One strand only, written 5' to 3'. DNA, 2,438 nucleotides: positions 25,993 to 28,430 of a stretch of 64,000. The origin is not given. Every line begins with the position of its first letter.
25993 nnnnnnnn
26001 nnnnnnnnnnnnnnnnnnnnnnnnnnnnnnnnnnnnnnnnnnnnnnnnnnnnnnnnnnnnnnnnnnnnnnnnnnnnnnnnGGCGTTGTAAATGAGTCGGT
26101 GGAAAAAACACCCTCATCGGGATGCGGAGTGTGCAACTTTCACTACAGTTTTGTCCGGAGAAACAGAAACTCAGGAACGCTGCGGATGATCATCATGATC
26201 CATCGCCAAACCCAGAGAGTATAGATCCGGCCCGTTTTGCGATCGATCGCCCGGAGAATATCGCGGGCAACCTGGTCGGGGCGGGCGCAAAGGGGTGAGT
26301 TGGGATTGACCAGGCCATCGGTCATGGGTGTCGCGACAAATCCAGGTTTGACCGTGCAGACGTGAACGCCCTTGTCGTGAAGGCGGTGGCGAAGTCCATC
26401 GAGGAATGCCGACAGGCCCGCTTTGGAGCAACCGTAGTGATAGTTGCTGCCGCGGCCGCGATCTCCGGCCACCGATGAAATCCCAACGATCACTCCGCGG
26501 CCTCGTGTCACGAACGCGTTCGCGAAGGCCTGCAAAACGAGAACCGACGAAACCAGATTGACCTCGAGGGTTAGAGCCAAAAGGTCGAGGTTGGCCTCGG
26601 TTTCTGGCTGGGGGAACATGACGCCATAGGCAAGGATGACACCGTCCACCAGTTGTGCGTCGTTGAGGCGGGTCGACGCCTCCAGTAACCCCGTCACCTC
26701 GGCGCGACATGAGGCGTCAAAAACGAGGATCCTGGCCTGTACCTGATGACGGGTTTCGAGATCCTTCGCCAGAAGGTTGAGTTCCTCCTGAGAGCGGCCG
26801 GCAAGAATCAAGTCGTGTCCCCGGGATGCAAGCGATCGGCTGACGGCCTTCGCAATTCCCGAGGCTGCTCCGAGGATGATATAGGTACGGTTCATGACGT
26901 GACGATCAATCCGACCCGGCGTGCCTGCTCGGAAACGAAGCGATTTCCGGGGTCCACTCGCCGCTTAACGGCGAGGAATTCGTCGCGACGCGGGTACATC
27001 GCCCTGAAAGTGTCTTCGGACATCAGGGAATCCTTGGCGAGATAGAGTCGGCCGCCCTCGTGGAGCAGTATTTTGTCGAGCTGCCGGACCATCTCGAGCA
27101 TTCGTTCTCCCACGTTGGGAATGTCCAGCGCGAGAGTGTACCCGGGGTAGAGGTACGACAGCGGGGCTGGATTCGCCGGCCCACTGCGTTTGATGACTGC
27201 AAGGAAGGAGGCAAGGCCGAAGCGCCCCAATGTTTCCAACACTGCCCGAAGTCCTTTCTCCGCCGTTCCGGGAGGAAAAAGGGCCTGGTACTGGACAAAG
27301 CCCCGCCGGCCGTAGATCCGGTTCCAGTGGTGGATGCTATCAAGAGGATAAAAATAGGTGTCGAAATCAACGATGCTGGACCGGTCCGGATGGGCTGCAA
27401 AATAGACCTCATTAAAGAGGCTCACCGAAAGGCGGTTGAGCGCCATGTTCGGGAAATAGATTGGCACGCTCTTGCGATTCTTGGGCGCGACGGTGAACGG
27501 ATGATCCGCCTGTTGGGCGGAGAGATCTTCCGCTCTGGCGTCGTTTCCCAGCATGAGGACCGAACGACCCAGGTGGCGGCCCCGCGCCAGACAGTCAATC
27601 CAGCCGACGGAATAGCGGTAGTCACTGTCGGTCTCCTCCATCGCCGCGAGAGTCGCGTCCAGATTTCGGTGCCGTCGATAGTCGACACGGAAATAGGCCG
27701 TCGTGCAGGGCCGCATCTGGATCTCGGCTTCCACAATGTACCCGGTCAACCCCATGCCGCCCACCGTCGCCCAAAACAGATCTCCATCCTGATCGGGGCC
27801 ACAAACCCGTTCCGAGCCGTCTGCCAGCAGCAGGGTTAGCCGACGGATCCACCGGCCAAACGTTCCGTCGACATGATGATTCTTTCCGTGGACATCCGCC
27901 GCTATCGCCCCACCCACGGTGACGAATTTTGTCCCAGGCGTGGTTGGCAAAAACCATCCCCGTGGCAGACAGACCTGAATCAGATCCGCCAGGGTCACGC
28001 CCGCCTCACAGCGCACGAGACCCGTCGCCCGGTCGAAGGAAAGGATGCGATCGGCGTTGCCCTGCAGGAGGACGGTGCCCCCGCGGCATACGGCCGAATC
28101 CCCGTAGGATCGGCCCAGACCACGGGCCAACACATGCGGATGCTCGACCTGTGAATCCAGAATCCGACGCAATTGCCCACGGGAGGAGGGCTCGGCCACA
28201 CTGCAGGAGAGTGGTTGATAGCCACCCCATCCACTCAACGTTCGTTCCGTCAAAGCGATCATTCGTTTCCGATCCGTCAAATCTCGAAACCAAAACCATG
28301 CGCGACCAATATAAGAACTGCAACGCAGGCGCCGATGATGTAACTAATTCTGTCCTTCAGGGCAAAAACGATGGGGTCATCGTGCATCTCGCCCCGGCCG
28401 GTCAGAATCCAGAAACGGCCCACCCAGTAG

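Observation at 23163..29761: Complete polyprenyl-phospho-D-arabinofuranose (DPA-like) donor pathway with a candidate GT-C transferase outside the Actinobacteria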

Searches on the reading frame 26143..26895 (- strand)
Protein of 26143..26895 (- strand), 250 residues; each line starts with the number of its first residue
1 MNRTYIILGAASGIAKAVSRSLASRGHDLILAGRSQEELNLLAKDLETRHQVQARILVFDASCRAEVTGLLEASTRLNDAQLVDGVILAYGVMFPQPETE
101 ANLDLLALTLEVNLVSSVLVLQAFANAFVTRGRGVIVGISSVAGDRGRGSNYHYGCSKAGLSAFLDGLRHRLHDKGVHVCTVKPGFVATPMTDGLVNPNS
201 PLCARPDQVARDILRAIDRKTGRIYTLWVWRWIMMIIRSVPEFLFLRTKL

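Call 3: search_protein_families(library=pfam, proteins=[window:26143-26895:-], max_evalue=0.01)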
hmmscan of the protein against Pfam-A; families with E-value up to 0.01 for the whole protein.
window:26143-26895:- (250 aa): 3 families
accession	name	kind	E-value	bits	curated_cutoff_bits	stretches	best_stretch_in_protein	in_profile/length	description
PF00106.31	adh_short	-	1.5e-34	119.7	26.6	1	5-194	3-189/195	short chain dehydrogenase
PF13561.12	adh_short_C2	-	7.1e-25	88.4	27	1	9-197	1-186/236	Enoyl-(Acyl carrier protein) reductase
PF08659.16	KR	-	1.4e-12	48.3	22.6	1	4-187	2-178/180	KR domain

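Call 4: search_protein_families(library=ncbifam, proteins=[window:26143-26895:-], max_evalue=0.01)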
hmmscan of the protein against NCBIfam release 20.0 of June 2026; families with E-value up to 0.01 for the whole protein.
window:26143-26895:- (250 aa): 206 families (the best 25 are shown)
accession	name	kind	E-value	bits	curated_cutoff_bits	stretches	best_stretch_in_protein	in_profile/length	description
NF005489.0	PRK07102.1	equivalog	1e-80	270.9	267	1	5-250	4-243/243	SDR family oxidoreductase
NF053786.1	DcplherypntRedDprE2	equivalog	1.8e-45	155.6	250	1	4-247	10-249/252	decaprenylphospho-beta-D-erythro-pentofuranosid-2-ulose 2-reductase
NF005437.0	PRK07024.1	equivalog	2.2e-36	125.6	266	1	4-245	6-243/259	SDR family oxidoreductase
NF004110.0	PRK05599.1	equivalog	2.4e-34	119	362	1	5-242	3-238/246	SDR family oxidoreductase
NF006099.0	PRK08251.1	equivalog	6.4e-32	110.7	253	1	3-244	5-245/250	SDR family oxidoreductase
NF005878.0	PRK07825.1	subfamily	3.8e-27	95.4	287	1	3-231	10-231/278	short chain dehydrogenase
NF004825.0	PRK06181.1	equivalog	3.9e-26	91.9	215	1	3-221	7-232/268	SDR family oxidoreductase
NF040690.1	mycolate_SDR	equivalog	6.1e-26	91.4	380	1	5-191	11-193/265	mycolate reductase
NF005559.1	PRK07231.1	subfamily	6.5e-26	91.3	215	1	2-198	4-197/249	glucose 1-dehydrogenase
NF009466.0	PRK12826.1-2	subfamily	1.6e-25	90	222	1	1-195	2-195/248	3-oxoacyl-ACP reductase FabG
NF005672.0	PRK07454.1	equivalog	1.3e-24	86.8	234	1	3-197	7-199/241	SDR family oxidoreductase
NF006073.0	PRK08219.1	equivalog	3.5e-24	85.8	218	1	3-219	4-211/227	SDR family oxidoreductase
NF006565.0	PRK09072.1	equivalog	5e-24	85.3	238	1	3-240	6-241/265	SDR family oxidoreductase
NF047420.2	EF_P_mod_YmfI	equivalog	9.8e-23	81.1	238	1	5-195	2-186/236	elongation factor P 5-aminopentanone reductase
TIGR01830.1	3oxo_ACP_reduc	equivalog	1.4e-22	80.6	297.75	1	6-196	2-190/239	3-oxoacyl-[acyl-carrier-protein] reductase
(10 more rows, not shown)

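Call 9: search_solved_structures(query=window:26143-26895:-, max_evalue=1e-15)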
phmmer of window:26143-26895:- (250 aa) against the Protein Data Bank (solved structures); distinct sequences matched with E-value up to 1e-15: 2.
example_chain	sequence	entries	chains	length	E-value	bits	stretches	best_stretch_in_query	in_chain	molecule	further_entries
21gq_C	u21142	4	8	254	1.9e-19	73.4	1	4-247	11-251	Decaprenylphosphoryl-2-keto-beta-D-erythro-pentose reductase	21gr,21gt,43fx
2p68_A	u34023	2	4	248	6e-16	61.9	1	4-194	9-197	3-oxoacyl-[acyl-carrier-protein] reductase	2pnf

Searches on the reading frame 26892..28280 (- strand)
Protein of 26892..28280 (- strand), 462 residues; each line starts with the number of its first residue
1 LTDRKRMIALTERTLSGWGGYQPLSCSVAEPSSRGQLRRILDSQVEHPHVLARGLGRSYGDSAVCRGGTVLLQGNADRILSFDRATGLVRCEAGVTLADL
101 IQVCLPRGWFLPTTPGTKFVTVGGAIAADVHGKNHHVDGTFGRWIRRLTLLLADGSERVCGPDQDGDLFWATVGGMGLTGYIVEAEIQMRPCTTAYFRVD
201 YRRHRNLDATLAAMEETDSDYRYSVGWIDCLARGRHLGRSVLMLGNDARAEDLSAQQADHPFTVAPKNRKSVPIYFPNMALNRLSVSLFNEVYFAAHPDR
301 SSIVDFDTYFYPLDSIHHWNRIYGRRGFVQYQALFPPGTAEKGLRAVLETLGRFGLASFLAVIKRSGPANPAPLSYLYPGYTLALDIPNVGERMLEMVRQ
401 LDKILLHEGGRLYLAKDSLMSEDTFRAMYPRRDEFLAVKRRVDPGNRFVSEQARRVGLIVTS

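Call 3: search_protein_families(library=pfam, proteins=[window:26892-28280:-], max_evalue=0.01)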
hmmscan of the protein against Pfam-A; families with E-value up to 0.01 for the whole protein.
window:26892-28280:- (462 aa): 2 families
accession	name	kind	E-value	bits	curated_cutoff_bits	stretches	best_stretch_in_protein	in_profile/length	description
PF01565.28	FAD_binding_4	-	3.7e-21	75.7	26.4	1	28-160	4-138/139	FAD binding domain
PF04030.19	ALO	-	3.7e-07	30.5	23.1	1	394-456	196-258/258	D-arabinono-1,4-lactone oxidase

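Call 4: search_protein_families(library=ncbifam, proteins=[window:26892-28280:-], max_evalue=0.01)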
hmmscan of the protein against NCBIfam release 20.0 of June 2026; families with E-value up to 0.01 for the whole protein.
window:26892-28280:- (462 aa): 8 families
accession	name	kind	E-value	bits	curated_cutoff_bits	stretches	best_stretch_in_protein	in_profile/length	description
NF053785.1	DcplphribOxDprE1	equivalog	2.5e-148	495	500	1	12-458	2-449/449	decaprenylphosphoryl-beta-D-ribose oxidase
TIGR01679.1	bact_FAD_ox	subfamily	3.1e-21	75.8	292.25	2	17-216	3-196/419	FAD-linked oxidoreductase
TIGR01678.1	FAD_lactone_ox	subfamily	8.7e-15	54.6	396.8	1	21-191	11-180/438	sugar 1,4-lactone oxidase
TIGR00387.1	glcD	equivalog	1.1e-07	31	567.9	1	31-156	4-132/413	glycolate oxidase subunit GlcD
TIGR01677.1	pln_FAD_oxido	subfamily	1.9e-07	30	383.1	1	75-139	90-154/560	FAD-dependent oxidoreductase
NF041227.1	BagG_FevA2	exception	4.7e-05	22.2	850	1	60-196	80-214/455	bagremycin/ferroverdin biosynthesis FAD-dependent oxygenase BagG/FevA2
NF049975.1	2HglutDHaseYdiJ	equivalog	9e-05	20.4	1350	1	50-158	81-190/1018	D-2-hydroxyglutarate dehydrogenase YdiJ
NF041226.1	BagK_FevA1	equivalog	0.0002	19.9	800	1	59-196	74-210/453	bagremycin/ferroverdin biosynthesis FAD-dependent oxygenase BagK/FevA1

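Call 7: search_solved_structures(query=window:26892-28280:-, show_alignments=1)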
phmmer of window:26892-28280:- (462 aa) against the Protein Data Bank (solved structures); distinct sequences matched with E-value up to 0.001: 31.
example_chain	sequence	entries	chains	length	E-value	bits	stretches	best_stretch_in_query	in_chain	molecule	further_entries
4aut_A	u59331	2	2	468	3.7e-101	342.3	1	10-458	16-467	DECAPRENYL-PHOSPHORYL-BETA-D-RIBOFURANOSE-2-OXIDOREDUCTASE | DprE1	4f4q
5oep_A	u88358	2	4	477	5.2e-97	328.7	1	11-458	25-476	Decaprenylphosphoryl-beta-D-ribose oxidase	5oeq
21gq_A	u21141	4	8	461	5.2e-97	328.7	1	11-458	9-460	Decaprenylphosphoryl-beta-D-ribose oxidase | Oxidoreductase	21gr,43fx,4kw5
6hfv_A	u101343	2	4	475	5.4e-97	328.6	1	11-458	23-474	Decaprenylphosphoryl-beta-D-ribose oxidase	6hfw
4p8c_A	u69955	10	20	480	5.6e-97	328.5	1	11-458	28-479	Probable decaprenylphosphoryl-beta-D-ribose oxidase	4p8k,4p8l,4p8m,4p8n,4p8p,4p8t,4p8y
4fdn_A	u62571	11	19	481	5.7e-97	328.5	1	11-458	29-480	oxidoreductase DprE1 | Probable decaprenylphosphoryl-beta-D-ribose oxidase | decaprenylphosphoryl-beta-D-ribose oxidase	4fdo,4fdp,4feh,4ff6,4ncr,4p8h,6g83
5oel_A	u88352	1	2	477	2.4e-96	326.4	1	11-458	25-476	Decaprenylphosphoryl-beta-D-ribose oxidase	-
21gt_B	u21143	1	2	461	3.7e-96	325.8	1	11-458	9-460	Decaprenylphosphoryl-beta-D-ribose oxidase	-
4g3t_A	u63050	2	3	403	7.8e-93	314.9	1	58-458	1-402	oxidoreductase DprE1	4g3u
2vfr_A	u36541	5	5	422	2.4e-14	56.1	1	12-192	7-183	XYLITOL OXIDASE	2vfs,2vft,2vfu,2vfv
8ot8_A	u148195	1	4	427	4.2e-14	55.3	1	17-209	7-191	FAD-binding protein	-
6c80_A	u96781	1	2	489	1.8e-10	43.3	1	21-204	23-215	cytokinin oxidase LuCKX1.1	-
7sml_A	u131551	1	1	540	2.5e-07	33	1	13-188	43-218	L-GALACTONO-1,4-LACTONE DEHYDROGENASE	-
2exr_A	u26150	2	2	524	6.9e-07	31.5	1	48-228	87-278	Cytokinin dehydrogenase 7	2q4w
4ml8_A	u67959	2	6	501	8.5e-07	31.2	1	50-221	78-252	Cytokinin oxidase 2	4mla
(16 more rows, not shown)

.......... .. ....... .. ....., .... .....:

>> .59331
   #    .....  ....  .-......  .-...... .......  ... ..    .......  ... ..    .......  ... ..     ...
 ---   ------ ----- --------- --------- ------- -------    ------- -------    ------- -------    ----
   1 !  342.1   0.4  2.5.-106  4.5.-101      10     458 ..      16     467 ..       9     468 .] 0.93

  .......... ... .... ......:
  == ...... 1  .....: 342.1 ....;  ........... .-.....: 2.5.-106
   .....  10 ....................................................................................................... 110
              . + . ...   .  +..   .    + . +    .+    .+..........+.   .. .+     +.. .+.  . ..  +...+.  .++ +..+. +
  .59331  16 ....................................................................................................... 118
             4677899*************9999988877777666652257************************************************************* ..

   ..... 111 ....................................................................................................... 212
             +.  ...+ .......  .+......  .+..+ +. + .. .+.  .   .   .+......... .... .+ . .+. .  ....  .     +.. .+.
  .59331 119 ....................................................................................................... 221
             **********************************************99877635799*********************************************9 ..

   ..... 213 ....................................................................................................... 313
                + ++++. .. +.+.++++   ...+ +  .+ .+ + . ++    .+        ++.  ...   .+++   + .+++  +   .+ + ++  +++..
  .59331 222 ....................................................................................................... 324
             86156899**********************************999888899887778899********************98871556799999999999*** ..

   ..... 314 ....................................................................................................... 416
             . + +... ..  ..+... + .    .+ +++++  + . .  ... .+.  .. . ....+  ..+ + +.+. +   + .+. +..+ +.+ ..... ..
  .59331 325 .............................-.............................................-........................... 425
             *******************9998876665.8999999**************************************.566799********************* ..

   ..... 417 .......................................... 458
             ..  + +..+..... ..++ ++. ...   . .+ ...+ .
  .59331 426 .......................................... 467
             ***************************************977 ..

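Call 52: find_related_loci(query=window:26892-28280:-, collection=genome_contigs, flank=10000)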
Query window:26892-28280:- (462 aa) in genome_contigs; peptide patterns used: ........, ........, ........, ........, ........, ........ (x = any residue, [..] = any of these).
600 stretches matched a pattern (row limit reached: there are more); 600 encode a relative of the query (tblastn E <= 1e-3); the best 80 are kept; 80 distinct loci.
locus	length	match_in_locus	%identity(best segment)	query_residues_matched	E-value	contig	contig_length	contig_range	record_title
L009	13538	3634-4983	50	9-458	2e-150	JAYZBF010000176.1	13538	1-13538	MAG: Planctomycetota bacterium isolate XB_MAG120 DB_MAG120_0176, whole genome shotgun sequence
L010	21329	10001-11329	50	15-459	5e-144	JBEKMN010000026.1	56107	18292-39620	MAG: Terriglobia bacterium isolate SPRUCE 395 SPRUCE_395_26, whole genome shotgun sequence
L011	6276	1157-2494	49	13-459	1e-143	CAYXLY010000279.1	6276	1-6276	MAG TPA_asm: uncultured Spirochaetaceae bacterium isolate binchicken_co13_458 genome assembly, contig: NODE_21109_length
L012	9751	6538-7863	50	15-458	2e-142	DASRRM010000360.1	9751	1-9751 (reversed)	MAG TPA_asm: Tepidisphaeraceae bacterium isolate SMAG_U4852 k141_4047304, whole genome shotgun sequence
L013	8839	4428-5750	51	15-458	7e-140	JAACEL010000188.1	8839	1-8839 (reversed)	MAG: Nitrospiraceae bacterium isolate OTbin.67 scaffold_3826, whole genome shotgun sequence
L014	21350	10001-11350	46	7-459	1e-138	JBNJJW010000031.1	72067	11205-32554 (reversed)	MAG: Bacillota bacterium isolate BLK80-1 31, whole genome shotgun sequence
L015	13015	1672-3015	46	11-459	8e-138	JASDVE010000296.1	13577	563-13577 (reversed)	MAG: Myxococcota bacterium isolate P24860_114_MAG_113 P24860_114_S12_metaspades_6656_length_13577_cov_3, whole genome sh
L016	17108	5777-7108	50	15-459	6e-136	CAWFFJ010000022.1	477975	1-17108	MAG: uncultured Acidobacteriota bacterium isolate MFD02416.bin.3.238 genome assembly, contig: contig_18393, whole genome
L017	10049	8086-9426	49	13-461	9e-135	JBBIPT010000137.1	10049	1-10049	MAG: Anaeromyxobacter sp. isolate RSF170216_bin_309 NODE_4733_length_10049_cov_3.33874, whole genome shotgun sequence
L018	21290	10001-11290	50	14-444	4e-134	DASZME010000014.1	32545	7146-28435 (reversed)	MAG TPA_asm: Tepidisphaeraceae bacterium isolate SMAG_U5883 k141_4171598, whole genome shotgun sequence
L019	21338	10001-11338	48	12-458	8e-137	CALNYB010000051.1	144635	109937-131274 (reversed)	MAG: Cyanobacteriota bacterium isolate HOU_bin.0041 genome assembly, contig: contig_10819, whole genome shotgun sequence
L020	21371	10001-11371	46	2-458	1e-127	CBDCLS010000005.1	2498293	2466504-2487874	MAG: Acidobacteriota bacterium isolate 14630678-797e-49b2-a12b-7f7aca0c86a6 genome assembly, contig: contig_5, whole gen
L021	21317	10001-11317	47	13-458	2e-127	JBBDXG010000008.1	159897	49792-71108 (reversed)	MAG: Fimbriimonadaceae bacterium isolate LejiaD_64_17 Lejia_D_197_length_159897_cov_9, whole genome shotgun sequence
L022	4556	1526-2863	48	15-461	9e-129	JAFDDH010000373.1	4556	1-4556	MAG: Deltaproteobacteria bacterium isolate Meg19_02_Bin_79 Meg19_02_Bin_79_scaffold_81163, whole genome shotgun sequence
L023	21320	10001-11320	45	15-458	3e-126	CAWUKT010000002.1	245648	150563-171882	MAG: uncultured bacterium isolate SRR17458630_binner123_3_1705322953 genome assembly, contig: ERZ21854009.2, whole genom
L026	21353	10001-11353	46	8-458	7e-129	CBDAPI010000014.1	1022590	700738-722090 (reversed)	MAG: Acidobacteriota bacterium isolate f35b9e99-e4d3-4cb6-9eee-81227bac6fb5 genome assembly, contig: contig_14, whole ge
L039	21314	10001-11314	42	15-458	8e-118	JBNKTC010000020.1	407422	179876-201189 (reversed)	MAG: Campylobacterales bacterium isolate A2.bin.7.orig k141_1239737, whole genome shotgun sequence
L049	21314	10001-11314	47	15-458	5e-117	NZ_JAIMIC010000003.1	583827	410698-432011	Heliomarina baculiformis strain T40-3 T40-3_Scaffold3_length_583827_cov_204.459573, whole genome shotgun sequence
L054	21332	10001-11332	45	14-459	3e-119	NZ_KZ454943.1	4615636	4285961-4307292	Bacillus solitudinis strain FJAT-45086 Scaffold1, whole genome shotgun sequence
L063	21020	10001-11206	44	51-458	8e-115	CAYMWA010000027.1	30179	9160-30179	MAG TPA_asm: uncultured Roseivirgaceae bacterium isolate SRP263527_co2_106 genome assembly, contig: NODE_1148_length_301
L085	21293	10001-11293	47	14-455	2e-112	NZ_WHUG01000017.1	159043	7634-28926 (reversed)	Rugamonas aquatica strain FT29W NODE_17_length_159043_cov_23.851072_17, whole genome shotgun sequence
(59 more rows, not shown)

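Call 60: list_cluster_members(proteins=[P0001, window:26892-28280:-, window:28277-29761:-, window:26143-26895:-, window:24959-26080:-])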
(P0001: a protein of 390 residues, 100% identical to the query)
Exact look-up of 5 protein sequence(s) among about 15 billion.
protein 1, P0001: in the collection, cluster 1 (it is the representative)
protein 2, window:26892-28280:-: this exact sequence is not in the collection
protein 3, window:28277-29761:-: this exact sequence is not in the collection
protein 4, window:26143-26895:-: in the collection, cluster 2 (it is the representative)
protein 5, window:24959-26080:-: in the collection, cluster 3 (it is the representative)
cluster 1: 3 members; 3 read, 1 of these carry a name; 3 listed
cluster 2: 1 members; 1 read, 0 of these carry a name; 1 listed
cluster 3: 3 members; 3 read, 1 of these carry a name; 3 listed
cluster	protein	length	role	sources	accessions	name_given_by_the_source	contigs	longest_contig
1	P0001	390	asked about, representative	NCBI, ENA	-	-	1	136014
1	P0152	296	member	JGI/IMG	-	hypothetical protein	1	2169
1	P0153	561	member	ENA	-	-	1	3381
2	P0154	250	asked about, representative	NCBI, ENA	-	-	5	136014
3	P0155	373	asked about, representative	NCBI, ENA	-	-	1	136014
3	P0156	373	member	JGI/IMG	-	peptidoglycan/LPS O-acetylase OafA/YrhL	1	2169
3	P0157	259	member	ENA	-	-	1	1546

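Call 65: search_protein_families(library=pfam, proteins=[L009:5009-6991:+, L014:7477-9912:+, L018:13444-14976:+, L019:13420-15012:+, L026:8488-9924:-, L039:12039-13541:+, L049:8242-9996:+, L054:12085-13737:+, L063:8069-9799:+, L085:12060-14015:-], max_evalue=0.001)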
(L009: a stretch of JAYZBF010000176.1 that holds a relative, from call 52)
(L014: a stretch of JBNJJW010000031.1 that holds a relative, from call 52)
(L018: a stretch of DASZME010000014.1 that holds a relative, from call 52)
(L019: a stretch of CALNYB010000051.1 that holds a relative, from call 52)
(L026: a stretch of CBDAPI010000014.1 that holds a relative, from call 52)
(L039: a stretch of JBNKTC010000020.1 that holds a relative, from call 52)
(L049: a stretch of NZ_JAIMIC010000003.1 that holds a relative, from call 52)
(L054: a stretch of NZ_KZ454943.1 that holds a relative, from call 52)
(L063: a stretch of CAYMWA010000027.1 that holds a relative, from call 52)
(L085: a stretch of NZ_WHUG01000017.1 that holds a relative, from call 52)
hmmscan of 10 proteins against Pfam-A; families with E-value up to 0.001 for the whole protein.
L009:5009-6991:+ (661 aa): 0 families

L014:7477-9912:+ (812 aa): 0 families

L018:13444-14976:+ (511 aa): 0 families

L019:13420-15012:+ (531 aa): 2 families
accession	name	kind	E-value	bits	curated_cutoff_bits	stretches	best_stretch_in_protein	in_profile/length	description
PF03706.18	LPG_synthase_TM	-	8.2e-47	160.6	33.4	1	229-519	1-302/302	Lysylphosphatidylglycerol synthase TM region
PF12710.13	HAD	-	1.9e-37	130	27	1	15-195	1-188/189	haloacid dehalogenase-like hydrolase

L026:8488-9924:- (479 aa): 1 family
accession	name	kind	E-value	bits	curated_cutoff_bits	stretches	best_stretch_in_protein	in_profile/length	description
PF00999.27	Na_H_Exchanger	-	9.2e-57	193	26.2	1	83-475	3-374/375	Sodium/hydrogen exchanger, transmembrane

L039:12039-13541:+ (501 aa): 1 family
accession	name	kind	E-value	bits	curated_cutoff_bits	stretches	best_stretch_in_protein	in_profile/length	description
PF13231.12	PMT_2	-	4.6e-23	82.6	26.1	1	49-203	1-160/160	Dolichyl-phosphate-mannose-protein mannosyltransferase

L049:8242-9996:+ (585 aa): 0 families

L054:12085-13737:+ (551 aa): 1 family
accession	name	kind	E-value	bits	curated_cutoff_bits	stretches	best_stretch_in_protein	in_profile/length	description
PF13231.12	PMT_2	-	6.3e-10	39.9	26.1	1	86-237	5-155/160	Dolichyl-phosphate-mannose-protein mannosyltransferase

L063:8069-9799:+ (577 aa): 0 families

L085:12060-14015:- (652 aa): 0 families
